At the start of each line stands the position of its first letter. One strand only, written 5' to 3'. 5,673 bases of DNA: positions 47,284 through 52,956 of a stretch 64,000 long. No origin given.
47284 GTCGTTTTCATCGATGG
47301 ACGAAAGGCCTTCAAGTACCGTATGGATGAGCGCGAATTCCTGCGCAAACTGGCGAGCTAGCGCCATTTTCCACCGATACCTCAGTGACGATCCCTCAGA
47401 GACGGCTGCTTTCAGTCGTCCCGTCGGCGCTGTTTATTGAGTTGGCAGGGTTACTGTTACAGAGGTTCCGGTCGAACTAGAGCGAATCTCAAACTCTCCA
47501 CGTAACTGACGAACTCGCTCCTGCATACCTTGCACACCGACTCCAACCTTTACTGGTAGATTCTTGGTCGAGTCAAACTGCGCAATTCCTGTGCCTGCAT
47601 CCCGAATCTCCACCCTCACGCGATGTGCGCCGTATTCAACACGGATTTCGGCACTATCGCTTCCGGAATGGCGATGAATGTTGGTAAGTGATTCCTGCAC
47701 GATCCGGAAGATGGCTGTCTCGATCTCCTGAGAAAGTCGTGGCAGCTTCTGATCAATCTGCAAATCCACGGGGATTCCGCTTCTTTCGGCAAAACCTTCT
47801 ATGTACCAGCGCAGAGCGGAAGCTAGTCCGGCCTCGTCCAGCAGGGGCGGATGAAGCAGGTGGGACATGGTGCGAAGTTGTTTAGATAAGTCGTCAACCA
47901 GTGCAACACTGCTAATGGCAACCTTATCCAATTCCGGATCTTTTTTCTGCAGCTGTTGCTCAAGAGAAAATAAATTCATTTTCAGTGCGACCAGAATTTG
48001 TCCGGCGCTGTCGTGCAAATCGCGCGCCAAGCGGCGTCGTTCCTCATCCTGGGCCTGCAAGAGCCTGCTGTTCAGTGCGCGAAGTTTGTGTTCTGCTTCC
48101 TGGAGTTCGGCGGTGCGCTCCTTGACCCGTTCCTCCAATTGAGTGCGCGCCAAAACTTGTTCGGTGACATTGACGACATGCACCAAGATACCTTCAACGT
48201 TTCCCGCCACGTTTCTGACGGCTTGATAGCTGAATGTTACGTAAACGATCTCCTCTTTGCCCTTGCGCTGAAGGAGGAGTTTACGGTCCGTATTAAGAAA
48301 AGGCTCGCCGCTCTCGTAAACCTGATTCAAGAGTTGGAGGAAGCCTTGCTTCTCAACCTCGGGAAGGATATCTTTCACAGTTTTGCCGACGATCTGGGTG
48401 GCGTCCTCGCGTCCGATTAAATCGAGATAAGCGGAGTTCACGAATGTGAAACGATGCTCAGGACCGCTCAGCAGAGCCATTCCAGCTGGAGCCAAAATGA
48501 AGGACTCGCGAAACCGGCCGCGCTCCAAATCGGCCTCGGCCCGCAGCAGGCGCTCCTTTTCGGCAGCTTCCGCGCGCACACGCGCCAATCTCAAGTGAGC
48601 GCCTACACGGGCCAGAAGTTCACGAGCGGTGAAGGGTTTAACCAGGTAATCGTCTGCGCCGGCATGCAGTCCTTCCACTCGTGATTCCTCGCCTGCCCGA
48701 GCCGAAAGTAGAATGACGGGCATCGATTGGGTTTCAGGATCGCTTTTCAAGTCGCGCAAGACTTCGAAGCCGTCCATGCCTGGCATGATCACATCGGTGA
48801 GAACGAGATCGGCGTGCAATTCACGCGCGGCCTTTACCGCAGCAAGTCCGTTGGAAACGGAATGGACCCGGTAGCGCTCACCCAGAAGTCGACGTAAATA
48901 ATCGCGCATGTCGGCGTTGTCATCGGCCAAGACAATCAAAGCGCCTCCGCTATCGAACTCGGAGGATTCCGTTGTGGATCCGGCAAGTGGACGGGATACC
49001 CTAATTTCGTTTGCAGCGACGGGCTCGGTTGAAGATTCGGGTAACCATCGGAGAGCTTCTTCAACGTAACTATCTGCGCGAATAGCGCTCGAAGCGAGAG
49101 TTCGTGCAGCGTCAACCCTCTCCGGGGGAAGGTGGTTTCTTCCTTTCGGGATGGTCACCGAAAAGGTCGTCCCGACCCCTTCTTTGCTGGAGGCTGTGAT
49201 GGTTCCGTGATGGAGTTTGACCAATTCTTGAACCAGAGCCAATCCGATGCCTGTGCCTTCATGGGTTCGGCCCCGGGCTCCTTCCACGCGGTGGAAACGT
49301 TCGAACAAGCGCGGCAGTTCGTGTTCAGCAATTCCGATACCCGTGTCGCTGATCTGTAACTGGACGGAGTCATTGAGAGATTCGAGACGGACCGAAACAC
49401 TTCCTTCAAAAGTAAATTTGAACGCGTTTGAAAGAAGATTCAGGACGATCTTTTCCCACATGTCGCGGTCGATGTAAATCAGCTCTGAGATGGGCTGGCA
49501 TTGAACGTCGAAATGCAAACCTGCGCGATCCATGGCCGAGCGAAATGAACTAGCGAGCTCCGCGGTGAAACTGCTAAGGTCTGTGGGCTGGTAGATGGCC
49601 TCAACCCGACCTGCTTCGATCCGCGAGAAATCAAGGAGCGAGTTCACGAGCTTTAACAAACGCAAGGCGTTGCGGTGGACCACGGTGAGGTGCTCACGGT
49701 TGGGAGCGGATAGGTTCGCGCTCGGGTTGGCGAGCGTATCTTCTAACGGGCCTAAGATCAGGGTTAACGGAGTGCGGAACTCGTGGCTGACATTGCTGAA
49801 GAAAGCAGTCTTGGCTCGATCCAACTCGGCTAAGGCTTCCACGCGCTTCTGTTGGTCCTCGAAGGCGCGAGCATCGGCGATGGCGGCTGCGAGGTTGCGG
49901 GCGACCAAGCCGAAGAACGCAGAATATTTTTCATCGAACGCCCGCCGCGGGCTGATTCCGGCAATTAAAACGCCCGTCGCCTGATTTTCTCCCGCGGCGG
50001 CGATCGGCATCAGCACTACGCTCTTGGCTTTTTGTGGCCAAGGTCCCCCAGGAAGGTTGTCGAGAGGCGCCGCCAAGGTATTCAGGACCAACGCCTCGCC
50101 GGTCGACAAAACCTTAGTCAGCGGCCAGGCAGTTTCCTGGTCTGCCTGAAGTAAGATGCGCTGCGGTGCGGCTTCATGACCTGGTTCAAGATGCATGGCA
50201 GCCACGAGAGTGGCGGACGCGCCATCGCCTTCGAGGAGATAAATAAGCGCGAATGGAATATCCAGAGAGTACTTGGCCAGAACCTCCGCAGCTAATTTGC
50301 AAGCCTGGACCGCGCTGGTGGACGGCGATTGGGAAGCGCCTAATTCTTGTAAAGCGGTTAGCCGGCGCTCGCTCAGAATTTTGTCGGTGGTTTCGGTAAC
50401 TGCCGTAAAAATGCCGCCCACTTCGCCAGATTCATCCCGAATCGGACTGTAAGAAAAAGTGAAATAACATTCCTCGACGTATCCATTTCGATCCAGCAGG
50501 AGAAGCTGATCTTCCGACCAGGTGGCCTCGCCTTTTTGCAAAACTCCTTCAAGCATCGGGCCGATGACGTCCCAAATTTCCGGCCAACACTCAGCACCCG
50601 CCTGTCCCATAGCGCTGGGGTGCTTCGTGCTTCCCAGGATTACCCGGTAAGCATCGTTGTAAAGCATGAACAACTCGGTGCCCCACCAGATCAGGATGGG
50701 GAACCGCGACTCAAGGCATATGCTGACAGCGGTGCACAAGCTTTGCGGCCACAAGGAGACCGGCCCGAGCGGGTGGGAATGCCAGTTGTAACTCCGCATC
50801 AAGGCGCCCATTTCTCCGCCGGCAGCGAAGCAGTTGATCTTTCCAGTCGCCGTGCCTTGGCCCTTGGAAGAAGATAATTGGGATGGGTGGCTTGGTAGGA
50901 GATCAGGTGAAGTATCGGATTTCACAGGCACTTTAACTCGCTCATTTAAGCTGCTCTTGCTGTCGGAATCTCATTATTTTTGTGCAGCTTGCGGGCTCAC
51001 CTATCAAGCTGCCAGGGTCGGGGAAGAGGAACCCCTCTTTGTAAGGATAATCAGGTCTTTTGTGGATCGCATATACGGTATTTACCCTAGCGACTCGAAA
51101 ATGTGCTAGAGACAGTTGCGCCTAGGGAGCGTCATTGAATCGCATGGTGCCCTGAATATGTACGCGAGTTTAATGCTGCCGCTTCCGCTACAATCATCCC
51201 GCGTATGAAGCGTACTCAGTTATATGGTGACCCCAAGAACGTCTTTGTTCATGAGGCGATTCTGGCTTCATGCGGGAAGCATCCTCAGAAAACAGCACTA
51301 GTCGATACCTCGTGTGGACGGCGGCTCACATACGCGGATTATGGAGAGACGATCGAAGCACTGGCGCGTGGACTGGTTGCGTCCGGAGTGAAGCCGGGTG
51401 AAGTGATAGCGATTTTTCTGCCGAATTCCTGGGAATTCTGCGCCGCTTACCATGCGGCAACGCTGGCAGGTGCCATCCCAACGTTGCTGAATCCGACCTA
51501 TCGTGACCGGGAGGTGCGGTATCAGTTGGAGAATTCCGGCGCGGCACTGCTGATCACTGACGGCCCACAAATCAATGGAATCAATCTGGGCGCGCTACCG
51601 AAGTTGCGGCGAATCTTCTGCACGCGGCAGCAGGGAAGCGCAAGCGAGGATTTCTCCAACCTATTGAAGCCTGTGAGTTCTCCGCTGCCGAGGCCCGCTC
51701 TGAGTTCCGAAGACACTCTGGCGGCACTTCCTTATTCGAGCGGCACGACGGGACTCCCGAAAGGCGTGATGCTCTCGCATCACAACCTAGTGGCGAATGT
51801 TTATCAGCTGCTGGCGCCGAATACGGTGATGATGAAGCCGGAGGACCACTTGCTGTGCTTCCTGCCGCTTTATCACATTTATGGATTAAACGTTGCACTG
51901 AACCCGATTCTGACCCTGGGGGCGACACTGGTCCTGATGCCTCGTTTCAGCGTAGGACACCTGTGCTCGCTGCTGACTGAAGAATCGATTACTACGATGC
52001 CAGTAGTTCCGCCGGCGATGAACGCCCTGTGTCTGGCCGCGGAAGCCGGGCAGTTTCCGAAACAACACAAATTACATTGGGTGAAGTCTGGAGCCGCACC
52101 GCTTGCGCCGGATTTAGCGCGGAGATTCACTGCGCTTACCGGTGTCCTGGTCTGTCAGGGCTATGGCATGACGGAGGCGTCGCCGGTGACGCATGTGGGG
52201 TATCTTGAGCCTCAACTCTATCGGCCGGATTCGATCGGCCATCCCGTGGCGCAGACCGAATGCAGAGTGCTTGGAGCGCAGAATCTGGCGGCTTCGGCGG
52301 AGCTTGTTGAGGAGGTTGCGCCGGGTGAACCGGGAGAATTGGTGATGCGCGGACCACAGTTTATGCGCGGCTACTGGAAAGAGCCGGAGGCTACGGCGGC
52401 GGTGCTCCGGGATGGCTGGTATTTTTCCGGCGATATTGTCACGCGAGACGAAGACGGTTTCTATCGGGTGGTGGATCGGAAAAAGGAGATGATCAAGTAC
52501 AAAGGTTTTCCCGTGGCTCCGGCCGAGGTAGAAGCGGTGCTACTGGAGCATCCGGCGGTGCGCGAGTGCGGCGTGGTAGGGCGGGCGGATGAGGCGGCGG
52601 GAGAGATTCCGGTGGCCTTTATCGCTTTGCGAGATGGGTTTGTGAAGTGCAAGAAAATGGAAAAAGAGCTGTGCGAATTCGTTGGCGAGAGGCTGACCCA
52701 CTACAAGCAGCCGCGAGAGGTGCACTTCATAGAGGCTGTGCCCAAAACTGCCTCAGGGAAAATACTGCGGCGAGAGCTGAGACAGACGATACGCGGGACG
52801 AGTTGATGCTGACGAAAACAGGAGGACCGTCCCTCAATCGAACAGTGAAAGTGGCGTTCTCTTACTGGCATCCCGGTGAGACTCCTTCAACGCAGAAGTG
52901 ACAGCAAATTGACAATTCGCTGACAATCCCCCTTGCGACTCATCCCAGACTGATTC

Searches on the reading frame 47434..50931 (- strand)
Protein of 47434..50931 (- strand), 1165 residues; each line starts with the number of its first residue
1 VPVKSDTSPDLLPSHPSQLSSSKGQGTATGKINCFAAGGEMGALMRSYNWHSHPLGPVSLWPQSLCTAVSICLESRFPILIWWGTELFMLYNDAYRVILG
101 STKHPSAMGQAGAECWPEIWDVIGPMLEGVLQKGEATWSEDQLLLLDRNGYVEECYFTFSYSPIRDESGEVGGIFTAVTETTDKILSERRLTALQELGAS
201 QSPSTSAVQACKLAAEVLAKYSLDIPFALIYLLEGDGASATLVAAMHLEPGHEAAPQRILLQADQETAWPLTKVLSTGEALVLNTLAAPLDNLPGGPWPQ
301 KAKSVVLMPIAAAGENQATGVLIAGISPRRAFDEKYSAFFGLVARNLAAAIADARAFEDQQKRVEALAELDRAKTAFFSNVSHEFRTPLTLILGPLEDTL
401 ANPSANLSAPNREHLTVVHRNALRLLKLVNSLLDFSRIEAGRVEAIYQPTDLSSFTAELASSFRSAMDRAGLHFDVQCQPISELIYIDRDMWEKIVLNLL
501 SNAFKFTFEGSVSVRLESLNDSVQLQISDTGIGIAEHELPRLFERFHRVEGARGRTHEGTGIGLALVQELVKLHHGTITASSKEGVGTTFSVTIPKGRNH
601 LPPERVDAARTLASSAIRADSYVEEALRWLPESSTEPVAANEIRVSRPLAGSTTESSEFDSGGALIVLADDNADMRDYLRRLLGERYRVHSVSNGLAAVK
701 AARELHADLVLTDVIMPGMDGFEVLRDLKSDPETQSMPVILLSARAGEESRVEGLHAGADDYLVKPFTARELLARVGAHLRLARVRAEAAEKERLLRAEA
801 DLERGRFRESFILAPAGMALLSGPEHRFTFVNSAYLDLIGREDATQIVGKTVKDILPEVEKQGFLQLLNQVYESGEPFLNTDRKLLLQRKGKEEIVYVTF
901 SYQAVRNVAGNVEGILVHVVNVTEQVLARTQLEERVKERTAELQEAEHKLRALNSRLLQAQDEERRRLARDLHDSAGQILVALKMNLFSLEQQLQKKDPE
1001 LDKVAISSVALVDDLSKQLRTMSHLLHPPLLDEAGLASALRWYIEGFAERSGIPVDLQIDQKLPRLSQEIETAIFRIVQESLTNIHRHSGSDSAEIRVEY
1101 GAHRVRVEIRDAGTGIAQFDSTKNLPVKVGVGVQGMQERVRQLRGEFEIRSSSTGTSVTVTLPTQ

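Call 55: search_protein_families(library=pfam, proteins=[window:47434-50931:-], max_evalue=0.00001)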
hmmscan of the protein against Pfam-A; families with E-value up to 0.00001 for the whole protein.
window:47434-50931:- (1165 aa): 8 families
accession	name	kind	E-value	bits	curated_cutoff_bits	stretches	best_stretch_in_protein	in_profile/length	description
PF02518.31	HATPase_c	-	2.4e-40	137.8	26.4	2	488-596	2-109/111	Histidine kinase-, DNA gyrase B-, and HSP90-like ATPase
PF00072.30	Response_reg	-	2.6e-27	95.6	30.2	1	666-776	1-110/111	Response regulator receiver domain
PF08448.16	PAS_4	-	3e-20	72.9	23.1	1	815-926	5-109/110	PAS fold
PF00512.31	HisKA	-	6.7e-15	55.3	26.9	1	373-441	1-66/66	His Kinase A (phospho-acceptor) domain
PF07730.19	HisKA_3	-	1.2e-11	45.4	24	1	964-1030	1-67/68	Histidine kinase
PF13185.12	GAF_2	-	4.9e-09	36.9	28.6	1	211-352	8-136/136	GAF domain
PF13581.12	HATPase_c_2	-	4e-08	33.8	27.4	0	1068-1120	26-82/127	Histidine kinase-like ATPase domain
PF13426.13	PAS_9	-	3.2e-06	27.8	27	0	817-924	3-103/103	PAS domain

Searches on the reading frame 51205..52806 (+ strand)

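Call 103: search_protein_families(library=pfam, proteins=[window:51205-52806:+], max_evalue=0.00001)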
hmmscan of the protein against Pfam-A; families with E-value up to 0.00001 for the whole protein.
window:51205-52806:+ (533 aa): 2 families
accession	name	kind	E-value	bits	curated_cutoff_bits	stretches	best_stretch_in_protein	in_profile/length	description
PF00501.34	AMP-binding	-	4.3e-93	312.6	29.9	1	22-391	4-384/384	AMP-binding enzyme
PF13193.12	AMP-binding_C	-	4.4e-24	85.6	24.5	1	441-519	1-76/76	AMP-binding enzyme C-terminal domain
